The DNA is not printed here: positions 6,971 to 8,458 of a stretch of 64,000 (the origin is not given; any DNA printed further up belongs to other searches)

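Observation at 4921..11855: Six-gene operon: SGNH hydrolase - polyprenyl-P GT2 - radical SAM - ALDH - ATP-grasp - methyltransferase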

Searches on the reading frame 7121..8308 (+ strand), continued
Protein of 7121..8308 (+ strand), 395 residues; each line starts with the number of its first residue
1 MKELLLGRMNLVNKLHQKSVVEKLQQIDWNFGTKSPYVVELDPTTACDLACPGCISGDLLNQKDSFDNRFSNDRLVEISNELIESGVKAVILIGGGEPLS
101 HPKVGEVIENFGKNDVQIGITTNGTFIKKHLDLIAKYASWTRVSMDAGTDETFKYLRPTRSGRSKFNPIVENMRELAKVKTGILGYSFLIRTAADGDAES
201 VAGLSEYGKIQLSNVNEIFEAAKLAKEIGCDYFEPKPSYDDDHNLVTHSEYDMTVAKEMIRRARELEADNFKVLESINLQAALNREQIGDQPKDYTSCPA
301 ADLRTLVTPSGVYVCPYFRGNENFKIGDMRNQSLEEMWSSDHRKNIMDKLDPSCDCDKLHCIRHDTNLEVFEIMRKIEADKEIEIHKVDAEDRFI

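Call 69: find_encoding_contigs(protein=P0014, flank=10000, max_places=1)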
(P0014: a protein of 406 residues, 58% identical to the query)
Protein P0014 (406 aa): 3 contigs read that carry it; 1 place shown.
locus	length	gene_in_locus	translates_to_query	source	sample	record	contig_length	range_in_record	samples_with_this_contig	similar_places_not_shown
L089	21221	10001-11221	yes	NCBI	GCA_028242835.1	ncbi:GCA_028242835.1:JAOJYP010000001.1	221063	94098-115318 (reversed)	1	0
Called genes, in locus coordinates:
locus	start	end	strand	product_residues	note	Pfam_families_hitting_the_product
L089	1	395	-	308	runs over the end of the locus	PF01408:GFO_IDH_MocA, PF01488:Shikimate_DH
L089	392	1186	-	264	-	PF00106:adh_short, PF01370:Epimerase, PF13561:adh_short_C2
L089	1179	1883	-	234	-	PF02348:CTP_transf_3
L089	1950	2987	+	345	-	PF03102:NeuB, PF08666:SAF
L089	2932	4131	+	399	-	PF02350:Epimerase_2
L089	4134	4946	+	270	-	PF01370:Epimerase, PF04321:RmlD_sub_bind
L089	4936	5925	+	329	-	PF00106:adh_short (weak), PF04321:RmlD_sub_bind, PF05368:NmrA (weak), PF01073:3Beta_HSD, PF01370:Epimerase, PF02719:Polysacc_synt_2, PF07993:NAD_binding_4, PF16363:GDP_Man_Dehyd, +1 more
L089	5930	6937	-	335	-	-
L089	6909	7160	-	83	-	-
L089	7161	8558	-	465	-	PF00171:Aldedh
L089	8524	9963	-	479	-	PF00501:AMP-binding, PF13193:AMP-binding_C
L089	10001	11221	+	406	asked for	PF04055:Radical_SAM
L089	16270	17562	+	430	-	PF19425:Csd3_N2 (weak), PF01551:Peptidase_M23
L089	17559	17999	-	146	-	PF13763:DUF4167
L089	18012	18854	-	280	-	PF17827:PrmC_N, PF07669:Eco57I (weak), PF05175:MTS, PF01170:UPF0020 (weak), PF13847:Methyltransf_31, PF08241:Methyltransf_11 (weak), PF08242:Methyltransf_12 (weak), PF13649:Methyltransf_25, +2 more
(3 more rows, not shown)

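Call 85: search_protein_representatives(protein=window:7121-8308:+)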
Query: 395 residues. Proteins with E-value up to 0.001 (for the whole library): 6595; up to 1e-10: 1480; up to 1e-30: 99. The best 150 are listed.
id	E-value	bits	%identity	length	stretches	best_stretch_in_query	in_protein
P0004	5.0e-180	615.3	67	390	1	7-395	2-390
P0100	2.1e-125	435.4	57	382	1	6-395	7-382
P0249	2.1e-92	326.8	48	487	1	9-369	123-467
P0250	4.9e-92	325.6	48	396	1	8-372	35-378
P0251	9.4e-90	318.1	45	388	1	8-376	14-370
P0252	1.1e-89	317.8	45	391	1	8-383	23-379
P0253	6.0e-88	312.2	44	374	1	34-394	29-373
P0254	3.3e-84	299.8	54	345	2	146-375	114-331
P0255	3.8e-83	296.3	45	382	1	8-373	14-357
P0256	2.4e-82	293.7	45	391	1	6-373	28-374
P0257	2.7e-82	293.5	50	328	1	9-341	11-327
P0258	4.2e-81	289.6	41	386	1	29-386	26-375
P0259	4.4e-81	289.6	46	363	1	6-370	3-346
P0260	3.4e-80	286.6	44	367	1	6-394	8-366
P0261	5.1e-79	282.8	52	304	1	7-286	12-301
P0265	3.6e-72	260.2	43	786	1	33-369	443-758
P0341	5.6e-31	124.6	33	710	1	35-375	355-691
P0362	1.1e-28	117.1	31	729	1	34-377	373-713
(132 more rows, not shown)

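Call 98: search_dna_similar(query=window:7121-8308:+, collection=plasmids, mode=protein, max_evalue=1e-30, max_rows=15)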
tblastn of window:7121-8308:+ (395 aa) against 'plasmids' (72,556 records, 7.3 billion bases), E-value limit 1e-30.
Records with a match: 1; places in all: 1; records where one place covers at least 80% of the query: 1.
Best place of each record, by identity: <60% 1.
By first word of the organism name: Streptomyces 1.
By predicted mobility (MOB-suite, as given by PLSDB): non-mobilizable 1.
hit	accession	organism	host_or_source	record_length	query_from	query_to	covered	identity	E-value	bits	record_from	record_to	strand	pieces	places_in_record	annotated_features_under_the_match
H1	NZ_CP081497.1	Streptomyces sp. BHT-5-2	whole organism,plant soil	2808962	8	373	93%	45.8%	5e-90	303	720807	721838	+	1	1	none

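Call 99: get_annotated_region(hit=H1, flank=12000)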
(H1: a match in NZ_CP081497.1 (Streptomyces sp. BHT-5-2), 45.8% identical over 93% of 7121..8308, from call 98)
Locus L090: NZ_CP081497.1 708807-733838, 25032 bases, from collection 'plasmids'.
description: Streptomyces sp. BHT-5-2 plasmid p1, complete sequence
organism: Streptomyces sp. BHT-5-2 (NCBI taxid 2866715)
taxonomy: Bacteria; Actinomycetota; Actinomycetes; Kitasatosporales; Streptomycetaceae; Streptomyces; Streptomyces sp. BHT-5-2
host: -; source: whole organism,plant soil; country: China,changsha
typing (MOB-suite, as given by PLSDB): non-mobilizable
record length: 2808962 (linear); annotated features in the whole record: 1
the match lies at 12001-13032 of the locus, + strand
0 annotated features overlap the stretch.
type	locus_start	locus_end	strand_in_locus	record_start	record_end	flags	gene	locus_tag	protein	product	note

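Call 100: find_encoding_contigs(protein=P0265, flank=8000, max_places=2)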
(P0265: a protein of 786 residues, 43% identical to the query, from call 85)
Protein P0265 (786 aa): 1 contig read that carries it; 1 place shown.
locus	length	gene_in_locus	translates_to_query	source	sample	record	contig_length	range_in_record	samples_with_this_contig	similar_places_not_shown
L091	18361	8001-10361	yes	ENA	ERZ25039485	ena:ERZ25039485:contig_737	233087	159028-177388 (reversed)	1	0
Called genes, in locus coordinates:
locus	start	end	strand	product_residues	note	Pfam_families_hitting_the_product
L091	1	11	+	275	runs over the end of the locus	-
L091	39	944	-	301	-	PF00248:Aldo_ket_red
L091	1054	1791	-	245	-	-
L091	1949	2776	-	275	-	PF00625:Guanylate_kin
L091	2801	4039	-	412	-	PF04464:Glyphos_transf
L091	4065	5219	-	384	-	PF01306:LacY_symp, PF07690:MFS_1, PF12832:MFS_1_like, PF07690:MFS_1 (weak)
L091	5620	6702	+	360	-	PF00334:NDK (faint)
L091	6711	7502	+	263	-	PF01522:Polysacc_deac_1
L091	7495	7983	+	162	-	PF00293:NUDIX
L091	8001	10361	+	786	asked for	PF01636:APH, PF04055:Radical_SAM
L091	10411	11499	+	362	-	PF00465:Fe-ADH, PF13685:Fe-ADH_2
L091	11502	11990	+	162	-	PF01467:CTP_transf_like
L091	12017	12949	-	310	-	PF04909:Amidohydro_2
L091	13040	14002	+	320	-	-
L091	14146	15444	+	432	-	PF01547:SBP_bac_1, PF13416:SBP_bac_8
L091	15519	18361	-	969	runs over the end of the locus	PF04151:PPC, PF08548:Peptidase_M10_C, PF00353:HemolysinCabind, PF07705:CARDB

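Call 101: find_encoding_contigs(protein=P0341, flank=8000, max_places=2)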
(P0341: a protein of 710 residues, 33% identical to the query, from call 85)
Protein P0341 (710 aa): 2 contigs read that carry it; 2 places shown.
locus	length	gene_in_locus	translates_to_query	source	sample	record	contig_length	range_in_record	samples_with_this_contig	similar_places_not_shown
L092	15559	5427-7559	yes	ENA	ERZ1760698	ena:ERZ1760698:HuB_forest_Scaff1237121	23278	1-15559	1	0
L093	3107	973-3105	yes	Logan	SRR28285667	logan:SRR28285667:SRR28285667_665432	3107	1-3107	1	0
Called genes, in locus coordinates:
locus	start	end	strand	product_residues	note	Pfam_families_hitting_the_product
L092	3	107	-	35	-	?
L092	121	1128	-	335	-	PF01075:Glyco_transf_9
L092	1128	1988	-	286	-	PF00296:Bac_luciferase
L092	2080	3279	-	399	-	PF01041:DegT_DnrJ_EryC1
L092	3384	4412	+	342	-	PF13576:Pentapeptide_3 (faint), PF13599:Pentapeptide_4 (faint), PF00805:Pentapeptide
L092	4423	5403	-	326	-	-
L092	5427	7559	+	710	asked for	PF01370:Epimerase, PF16363:GDP_Man_Dehyd (weak), PF04055:Radical_SAM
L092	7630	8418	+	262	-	PF00248:Aldo_ket_red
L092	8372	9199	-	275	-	PF01261:AP_endonuc_2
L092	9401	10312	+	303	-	PF04055:Radical_SAM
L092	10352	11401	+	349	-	PF04055:Radical_SAM, PF13186:SPASM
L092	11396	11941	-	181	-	PF00702:Hydrolase (faint), PF13242:Hydrolase_like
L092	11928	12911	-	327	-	PF00294:PfkB, PF01256:Carb_kinase (weak), PF08543:Phos_pyr_kin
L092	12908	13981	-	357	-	PF13580:SIS_2, PF01380:SIS, PF01467:CTP_transf_like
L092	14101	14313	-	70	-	PF04298:Zn_peptidase_2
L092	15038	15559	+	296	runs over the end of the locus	PF13641:Glyco_tranf_2_3 (weak), PF13506:Glyco_transf_21 (weak), PF13632:Glyco_trans_2_3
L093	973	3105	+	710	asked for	PF01370:Epimerase, PF16363:GDP_Man_Dehyd (weak), PF04055:Radical_SAM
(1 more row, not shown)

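Call 102: find_encoding_contigs(protein=P0362, flank=8000, max_places=2)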
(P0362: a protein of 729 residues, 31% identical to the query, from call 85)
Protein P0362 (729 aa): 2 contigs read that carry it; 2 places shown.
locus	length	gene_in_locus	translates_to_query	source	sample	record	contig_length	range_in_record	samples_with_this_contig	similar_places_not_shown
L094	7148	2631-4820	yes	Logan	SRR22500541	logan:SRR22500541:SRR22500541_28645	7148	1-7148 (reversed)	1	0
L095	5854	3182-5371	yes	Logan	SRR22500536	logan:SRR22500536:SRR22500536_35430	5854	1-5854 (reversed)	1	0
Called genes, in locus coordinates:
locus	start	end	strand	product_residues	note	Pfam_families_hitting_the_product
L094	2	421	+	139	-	?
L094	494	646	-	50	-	-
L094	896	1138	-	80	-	-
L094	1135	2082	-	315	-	PF13480:Acetyltransf_6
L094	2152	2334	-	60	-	-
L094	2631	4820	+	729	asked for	PF01408:GFO_IDH_MocA, PF04055:Radical_SAM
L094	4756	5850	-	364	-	PF13810:DUF4185, PF16396:DUF5005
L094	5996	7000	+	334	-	-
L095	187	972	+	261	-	PF19571:ACT_8 (weak), PF01842:ACT, PF13291:ACT_4 (faint), PF22629:ACT_AHAS_ss (weak), PF01842:ACT (weak)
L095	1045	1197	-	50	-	-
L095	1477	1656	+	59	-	-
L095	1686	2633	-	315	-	PF13480:Acetyltransf_6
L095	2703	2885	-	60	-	-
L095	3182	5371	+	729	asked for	PF01408:GFO_IDH_MocA, PF04055:Radical_SAM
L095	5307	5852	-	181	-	?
